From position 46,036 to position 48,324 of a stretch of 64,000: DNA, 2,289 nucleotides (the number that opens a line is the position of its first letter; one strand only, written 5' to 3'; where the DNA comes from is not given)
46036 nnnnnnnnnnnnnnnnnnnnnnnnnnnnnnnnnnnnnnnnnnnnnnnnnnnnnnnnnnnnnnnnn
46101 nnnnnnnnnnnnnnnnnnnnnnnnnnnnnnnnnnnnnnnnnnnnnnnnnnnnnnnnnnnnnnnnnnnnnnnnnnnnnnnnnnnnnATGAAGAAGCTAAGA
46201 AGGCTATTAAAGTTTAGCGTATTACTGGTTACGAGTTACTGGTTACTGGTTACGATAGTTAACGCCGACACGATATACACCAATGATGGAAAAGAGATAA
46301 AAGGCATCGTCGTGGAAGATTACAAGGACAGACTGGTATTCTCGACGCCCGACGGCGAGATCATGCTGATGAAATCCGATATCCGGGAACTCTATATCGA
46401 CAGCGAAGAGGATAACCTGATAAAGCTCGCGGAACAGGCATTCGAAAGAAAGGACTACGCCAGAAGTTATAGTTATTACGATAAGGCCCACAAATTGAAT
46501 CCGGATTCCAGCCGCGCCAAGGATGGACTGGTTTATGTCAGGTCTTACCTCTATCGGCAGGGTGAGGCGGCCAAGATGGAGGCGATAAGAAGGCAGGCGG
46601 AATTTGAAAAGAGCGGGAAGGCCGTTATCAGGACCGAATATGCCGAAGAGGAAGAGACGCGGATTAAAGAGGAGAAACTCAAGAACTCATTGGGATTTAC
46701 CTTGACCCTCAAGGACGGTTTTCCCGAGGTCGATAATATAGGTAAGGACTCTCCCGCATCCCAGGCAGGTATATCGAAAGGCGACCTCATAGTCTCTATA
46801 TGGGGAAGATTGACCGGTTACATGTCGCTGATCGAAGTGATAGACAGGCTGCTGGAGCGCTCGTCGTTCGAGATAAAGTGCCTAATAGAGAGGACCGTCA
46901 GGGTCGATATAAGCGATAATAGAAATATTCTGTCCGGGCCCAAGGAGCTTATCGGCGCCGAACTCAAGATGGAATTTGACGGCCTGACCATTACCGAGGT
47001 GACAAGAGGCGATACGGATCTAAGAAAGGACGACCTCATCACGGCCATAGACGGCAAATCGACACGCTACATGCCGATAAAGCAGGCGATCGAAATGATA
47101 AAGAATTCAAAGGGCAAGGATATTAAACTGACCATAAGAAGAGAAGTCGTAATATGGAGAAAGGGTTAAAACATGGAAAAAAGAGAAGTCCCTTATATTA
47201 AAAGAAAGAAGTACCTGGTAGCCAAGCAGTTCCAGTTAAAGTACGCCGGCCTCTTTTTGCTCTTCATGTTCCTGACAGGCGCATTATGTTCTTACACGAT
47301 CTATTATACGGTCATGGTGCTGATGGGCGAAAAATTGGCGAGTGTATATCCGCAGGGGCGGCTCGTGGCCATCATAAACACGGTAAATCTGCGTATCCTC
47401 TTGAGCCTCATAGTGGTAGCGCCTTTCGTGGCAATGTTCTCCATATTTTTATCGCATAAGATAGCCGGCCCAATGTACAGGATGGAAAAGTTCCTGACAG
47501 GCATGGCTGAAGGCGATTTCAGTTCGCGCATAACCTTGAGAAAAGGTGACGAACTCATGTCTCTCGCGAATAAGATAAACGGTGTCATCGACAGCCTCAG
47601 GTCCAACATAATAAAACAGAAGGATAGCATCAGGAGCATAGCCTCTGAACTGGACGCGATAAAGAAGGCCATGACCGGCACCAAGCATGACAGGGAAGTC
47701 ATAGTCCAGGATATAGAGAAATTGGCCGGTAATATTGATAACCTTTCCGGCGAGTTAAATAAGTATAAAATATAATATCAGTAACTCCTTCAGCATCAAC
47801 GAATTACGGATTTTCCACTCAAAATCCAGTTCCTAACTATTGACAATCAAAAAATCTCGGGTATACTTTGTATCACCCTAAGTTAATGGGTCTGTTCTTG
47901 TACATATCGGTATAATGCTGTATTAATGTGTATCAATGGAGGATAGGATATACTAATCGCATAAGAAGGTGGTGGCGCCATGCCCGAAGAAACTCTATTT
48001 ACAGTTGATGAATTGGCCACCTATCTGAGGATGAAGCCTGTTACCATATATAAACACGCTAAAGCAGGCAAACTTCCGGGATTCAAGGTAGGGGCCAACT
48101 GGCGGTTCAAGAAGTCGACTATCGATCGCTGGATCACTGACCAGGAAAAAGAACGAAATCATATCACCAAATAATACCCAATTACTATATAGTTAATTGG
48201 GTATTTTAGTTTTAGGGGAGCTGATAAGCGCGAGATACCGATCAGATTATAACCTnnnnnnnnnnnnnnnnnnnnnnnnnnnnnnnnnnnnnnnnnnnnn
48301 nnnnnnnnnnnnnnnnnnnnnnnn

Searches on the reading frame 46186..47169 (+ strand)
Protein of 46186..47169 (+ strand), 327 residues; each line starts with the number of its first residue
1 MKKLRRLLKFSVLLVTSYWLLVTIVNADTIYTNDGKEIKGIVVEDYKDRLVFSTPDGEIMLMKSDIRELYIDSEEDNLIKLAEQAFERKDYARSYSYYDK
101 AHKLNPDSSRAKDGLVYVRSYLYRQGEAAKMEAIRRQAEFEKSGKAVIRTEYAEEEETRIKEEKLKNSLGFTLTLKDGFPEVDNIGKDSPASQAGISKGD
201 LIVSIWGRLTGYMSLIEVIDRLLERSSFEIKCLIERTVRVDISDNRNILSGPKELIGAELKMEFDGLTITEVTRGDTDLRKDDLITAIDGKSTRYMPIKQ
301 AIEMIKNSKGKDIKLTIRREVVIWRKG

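Call 3: search_protein_families(library=pfam, proteins=[window:46186-47169:+], max_evalue=0.01)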
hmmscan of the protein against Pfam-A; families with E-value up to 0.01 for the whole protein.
window:46186-47169:+ (327 aa): 4 families
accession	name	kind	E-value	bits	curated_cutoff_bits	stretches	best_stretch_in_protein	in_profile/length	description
PF17820.7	PDZ_6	-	1.5e-14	53.9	27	2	182-230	2-50/54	PDZ domain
PF00595.29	PDZ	-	7.5e-14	52.3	23.2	2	252-318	8-81/81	PDZ domain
PF13180.12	PDZ_2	-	2.1e-10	41.2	27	2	169-206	3-40/80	PDZ domain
PF07719.23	TPR_2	-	0.004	17.6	27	1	78-107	4-33/34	Tetratricopeptide repeat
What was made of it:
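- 46186..47775 (+): Co-travelling genes: a secreted TPR-2xPDZ protein (46186-47169) and a 2-TM HAMP-like protein (47173-47775). They are possible functional partners. Pfam (call 3).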

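Call 84: search_protein_families(library=ncbifam, proteins=[window:46186-47169:+], max_evalue=0.01)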
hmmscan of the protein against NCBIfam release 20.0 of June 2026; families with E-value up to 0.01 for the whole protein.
window:46186-47169:+ (327 aa): 16 families
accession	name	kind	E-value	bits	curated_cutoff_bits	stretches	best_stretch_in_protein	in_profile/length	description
TIGR00225.1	prc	subfamily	1.2e-12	47.6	218.6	2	252-320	49-121/335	C-terminal processing peptidase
NF045589.1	Cterm_S41_CtpB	exception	2.8e-11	42.7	633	2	276-320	145-189/416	carboxyl-terminal processing protease CtpB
NF051464.1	tail_spec_CT441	exception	4.4e-11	42.2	700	1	256-321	249-319/645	tail-specific protease Tsp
NF045590.1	Cterm_S41_CtpC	exception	3.5e-10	39.2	665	1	278-320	146-188/418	carboxyl-terminal processing protease CtpC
TIGR03900.1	prc_long_Delta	hypoth_equivalog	1.1e-07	30.2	660.95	1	169-237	142-210/973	MXAN_5808 family serine peptidase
NF041199.1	trx7_PDZ_seleno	equivalog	1.1e-06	27.9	300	0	275-320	334-380/390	Trx7/PDZ domain-containing (seleno)protein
NF045588.1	Cterm_S41_CtpA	exception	1.9e-06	27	625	0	187-237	133-183/401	carboxyl-terminal processing protease CtpA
TIGR00054.1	TIGR00054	equivalog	4.7e-06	25.7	147.55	1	180-320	129-259/421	RIP metalloprotease RseP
NF047503.1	LB_137_fam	subfamily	1.3e-05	24.6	200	1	19-73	5-59/288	LB_137 family protein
NF052377.1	lmo1851_S41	exception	2.1e-05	23.4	725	1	276-320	133-177/468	lmo1851 family serine protease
NF047968.1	SerProtHtrA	equivalog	5.4e-05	22.7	470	0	163-210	275-322/357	serine protease HtrA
TIGR02037.1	degP_htrA_DO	subfamily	0.00097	18.2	416.2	0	182-208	263-289/434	Do family serine endopeptidase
NF041521.1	HhoA_HhoB_HtrA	equivalog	0.0015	17.9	450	0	168-208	254-293/335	HhoA/HhoB/HtrA family serine endopeptidase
NF047432.1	LA_3334_fam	equivalog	0.0027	17.3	200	1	32-75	64-105/280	LA_3334 family protein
TIGR02860.1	spore_IV_B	equivalog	0.0032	16.5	305.25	0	185-236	119-169/402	SpoIVB peptidase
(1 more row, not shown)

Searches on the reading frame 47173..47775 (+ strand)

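Call 3: search_protein_families(library=pfam, proteins=[window:47173-47775:+], max_evalue=0.01)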
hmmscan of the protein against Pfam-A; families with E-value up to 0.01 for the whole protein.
window:47173-47775:+ (200 aa): 1 family
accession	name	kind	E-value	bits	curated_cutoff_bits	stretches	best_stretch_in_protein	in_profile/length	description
PF00672.30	HAMP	-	0.002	18.8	25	1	111-143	20-52/53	HAMP domain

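Call 84: search_protein_families(library=ncbifam, proteins=[window:47173-47775:+], max_evalue=0.01)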
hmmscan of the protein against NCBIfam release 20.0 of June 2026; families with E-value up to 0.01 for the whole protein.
window:47173-47775:+ (200 aa): 13 families
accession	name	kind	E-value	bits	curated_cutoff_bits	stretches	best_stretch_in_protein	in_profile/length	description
NF033092.0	HK_WalK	equivalog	8e-10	37.9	725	1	68-178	172-282/594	cell wall metabolism sensor histidine kinase WalK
NF040691.1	MtrAB_MtrB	equivalog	3.8e-06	26.2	450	1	61-150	176-265/507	MtrAB system histidine kinase MtrB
NF058645.1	MCPCtpMPsAe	equivalog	5.4e-06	25.5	900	1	68-192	200-326/558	methyl-accepting chemotaxis protein CtpM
NF007837.0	PRK10549.1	equivalog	5.7e-06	25.3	603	1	86-162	177-253/466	envelope stress sensor histidine kinase BaeS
NF012163.2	BaeS_SmeS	equivalog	6.7e-06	25.3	500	1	80-161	170-252/457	sensor histidine kinase efflux regulator BaeS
NF038263.1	prot_phos_SiaA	equivalog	2.2e-05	23.2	700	1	72-172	309-409/658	biofilm regulation protein phosphatase SiaA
NF007007.0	PRK09470.1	equivalog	3.9e-05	22.7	486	1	69-161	164-257/463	envelope stress sensor histidine kinase CpxA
NF011874.0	PRK15347.1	equivalog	0.00011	20.4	852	1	49-165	272-389/921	two component system sensor kinase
NF033093.1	HK_VicK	exception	0.00029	19.6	680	1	67-159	8-102/448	cell wall metabolism sensor histidine kinase VicK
NF007898.0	PRK10604.1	equivalog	0.003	16.8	478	1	99-161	162-224/433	two-component system sensor histidine kinase RstB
NF046044.1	PnpS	equivalog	0.005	15.9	400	1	101-179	2-80/390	two-component system histidine kinase PnpS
NF047851.1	MCPCitTducer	equivalog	0.0053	15.9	900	1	78-161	199-284/553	methyl-accepting chemotaxis citrate transducer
NF007423.1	PRK09966.1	equivalog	0.0067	15.4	325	1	64-151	142-230/390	diguanylate cyclase DgcN/YfiN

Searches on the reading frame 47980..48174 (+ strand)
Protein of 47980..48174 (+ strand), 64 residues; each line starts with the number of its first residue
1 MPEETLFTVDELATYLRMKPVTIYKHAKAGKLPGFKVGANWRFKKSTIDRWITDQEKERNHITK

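Call 3: search_protein_families(library=pfam, proteins=[window:47980-48174:+], max_evalue=0.01)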
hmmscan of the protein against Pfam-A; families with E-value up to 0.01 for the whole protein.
window:47980-48174:+ (64 aa): 1 family
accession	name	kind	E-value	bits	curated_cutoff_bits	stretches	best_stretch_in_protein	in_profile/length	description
PF12728.13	HTH_17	-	1e-15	58.2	27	1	6-55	1-50/51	Helix-turn-helix domain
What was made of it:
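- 47980..48174 (+): Third HTH_17 paralogue (64 aa), basic and BldC-like, probably the true DNA binder of the trio. HTH_17 E 1e-15 (call 3).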

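Call 84: search_protein_families(library=ncbifam, proteins=[window:47980-48174:+], max_evalue=0.01)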
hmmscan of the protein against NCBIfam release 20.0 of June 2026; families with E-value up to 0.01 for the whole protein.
window:47980-48174:+ (64 aa): 3 families
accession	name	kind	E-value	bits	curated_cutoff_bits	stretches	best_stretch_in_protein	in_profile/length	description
NF047737.1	antiphage_MADS1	equivalog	3e-19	69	80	1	5-52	2-49/49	methylation-associated defense system helix-turn-helix domain-containing protein MAD1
TIGR01764.1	excise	domain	5.4e-12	45.9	28.8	1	7-53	2-48/49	excisionase family DNA-binding protein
NF033787.1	HTH_BldC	subfamily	0.00091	19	77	1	6-50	2-47/49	BldC family transcriptional regulator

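Call 85: search_protein_families(library=phrogs, proteins=[window:47980-48174:+], max_evalue=0.001)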
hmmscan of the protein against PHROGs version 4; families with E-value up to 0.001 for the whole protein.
window:47980-48174:+ (64 aa): 12 families
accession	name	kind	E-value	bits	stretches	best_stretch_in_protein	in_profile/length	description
phrog_66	-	integration and excision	7.5e-11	43.3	1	2-61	89-149/412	excisionase and transcriptional regulator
phrog_6401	-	DNA, RNA and nucleotide metabolism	2.2e-10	41.3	1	2-58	5-62/64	DNA binding protein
phrog_10045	-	DNA, RNA and nucleotide metabolism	5.5e-09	36.8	1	5-50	19-65/74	HTH DNA binding protein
phrog_7338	-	unknown function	2.5e-07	31.9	1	4-60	28-85/87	-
phrog_25665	-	integration and excision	1.1e-06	29.7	1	7-60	26-79/93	excisionase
phrog_1840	-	integration and excision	1.4e-06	29.7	1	7-53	7-54/90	excisionase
phrog_15534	-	DNA, RNA and nucleotide metabolism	7.9e-06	27.3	1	2-56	39-92/93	HTH DNA binding protein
phrog_7735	-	integration and excision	0.0005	21.4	1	4-57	3-55/99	excisionase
phrog_668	-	DNA, RNA and nucleotide metabolism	0.00054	20.7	1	7-60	64-118/181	HTH DNA binding protein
phrog_18541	-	unknown function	0.00068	20.3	1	26-60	45-79/81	-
phrog_25262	-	unknown function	0.00096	20.1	0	5-55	33-84/106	-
phrog_597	-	DNA, RNA and nucleotide metabolism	0.00097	20.2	0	4-55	110-164/200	DNA binding protein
